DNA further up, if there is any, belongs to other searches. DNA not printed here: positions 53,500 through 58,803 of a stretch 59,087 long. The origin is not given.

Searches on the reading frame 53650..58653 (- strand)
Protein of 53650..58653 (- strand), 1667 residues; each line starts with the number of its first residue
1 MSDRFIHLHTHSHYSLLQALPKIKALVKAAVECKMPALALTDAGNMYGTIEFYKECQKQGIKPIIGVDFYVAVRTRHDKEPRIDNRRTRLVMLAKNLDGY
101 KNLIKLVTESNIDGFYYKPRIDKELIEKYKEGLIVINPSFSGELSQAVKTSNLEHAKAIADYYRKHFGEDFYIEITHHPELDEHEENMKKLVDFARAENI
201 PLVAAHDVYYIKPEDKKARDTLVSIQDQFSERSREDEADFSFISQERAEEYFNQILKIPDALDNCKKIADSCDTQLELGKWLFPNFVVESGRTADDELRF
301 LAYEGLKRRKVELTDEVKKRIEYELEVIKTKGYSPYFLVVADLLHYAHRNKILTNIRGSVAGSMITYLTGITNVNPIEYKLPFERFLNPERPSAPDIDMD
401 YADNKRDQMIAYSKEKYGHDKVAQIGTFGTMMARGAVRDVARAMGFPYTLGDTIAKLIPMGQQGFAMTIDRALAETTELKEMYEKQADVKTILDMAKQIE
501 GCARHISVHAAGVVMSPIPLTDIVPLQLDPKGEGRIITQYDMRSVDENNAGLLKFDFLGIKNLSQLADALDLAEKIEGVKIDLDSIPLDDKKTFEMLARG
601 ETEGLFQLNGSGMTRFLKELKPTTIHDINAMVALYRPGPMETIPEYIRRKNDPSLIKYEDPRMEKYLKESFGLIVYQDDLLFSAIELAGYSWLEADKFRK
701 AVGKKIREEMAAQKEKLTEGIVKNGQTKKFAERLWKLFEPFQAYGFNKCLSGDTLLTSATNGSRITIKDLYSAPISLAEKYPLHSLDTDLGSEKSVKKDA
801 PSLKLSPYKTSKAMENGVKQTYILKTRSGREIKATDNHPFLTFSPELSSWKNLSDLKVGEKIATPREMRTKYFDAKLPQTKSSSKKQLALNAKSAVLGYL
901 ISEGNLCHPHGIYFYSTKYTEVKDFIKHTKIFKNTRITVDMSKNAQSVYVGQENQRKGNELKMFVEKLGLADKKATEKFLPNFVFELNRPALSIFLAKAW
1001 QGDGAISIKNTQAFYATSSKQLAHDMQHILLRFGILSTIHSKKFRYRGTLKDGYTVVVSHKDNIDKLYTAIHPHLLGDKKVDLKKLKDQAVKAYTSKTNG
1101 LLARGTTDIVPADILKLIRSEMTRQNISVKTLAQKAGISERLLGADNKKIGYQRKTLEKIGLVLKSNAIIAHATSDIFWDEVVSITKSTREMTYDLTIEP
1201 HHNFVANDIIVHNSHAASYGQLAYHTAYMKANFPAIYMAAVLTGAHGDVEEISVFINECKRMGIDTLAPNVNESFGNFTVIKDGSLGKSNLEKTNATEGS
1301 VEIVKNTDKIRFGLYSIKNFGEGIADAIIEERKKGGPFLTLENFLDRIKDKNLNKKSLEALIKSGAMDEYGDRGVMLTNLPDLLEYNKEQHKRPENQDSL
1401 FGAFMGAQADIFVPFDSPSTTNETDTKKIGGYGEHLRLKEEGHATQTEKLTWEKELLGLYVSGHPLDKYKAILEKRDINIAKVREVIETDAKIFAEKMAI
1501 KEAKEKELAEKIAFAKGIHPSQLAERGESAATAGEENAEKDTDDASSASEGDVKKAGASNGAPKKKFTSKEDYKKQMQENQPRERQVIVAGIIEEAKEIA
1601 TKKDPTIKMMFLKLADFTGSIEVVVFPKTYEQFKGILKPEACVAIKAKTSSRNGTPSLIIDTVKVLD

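Call 82: search_protein_families(library=pfam, proteins=[window:53650-58653:-], max_evalue=0.00001)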
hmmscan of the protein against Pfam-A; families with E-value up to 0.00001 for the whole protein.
window:53650-58653:- (1667 aa): 7 families
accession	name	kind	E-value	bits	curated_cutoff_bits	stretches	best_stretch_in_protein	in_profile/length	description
PF07733.18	DNA_pol3_alpha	-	6e-90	301.8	23.9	1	297-559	2-260/260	Bacterial DNA polymerase III alpha NTPase domain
PF02811.25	PHP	-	2e-52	178.2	26.4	1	7-178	1-164/164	PHP domain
PF17657.6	DNA_pol3_finger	-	4.4e-48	163.2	22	1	562-725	1-166/166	Bacterial DNA polymerase III alpha subunit finger domain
PF14890.11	Intein_splicing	-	3.2e-23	82.7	35.8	1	762-1213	7-155/155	Intein splicing domain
PF14579.12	HHH_6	-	1.1e-22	80.5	25.6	1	1263-1371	1-84/90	Helix-hairpin-helix motif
PF14528.11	LAGLIDADG_3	-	1.9e-13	50.9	22.5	1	995-1069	6-79/82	LAGLIDADG-like domain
PF01336.31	tRNA_anti-codon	-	1.1e-10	41.8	27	1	1588-1666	2-75/75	OB-fold nucleic acid binding domain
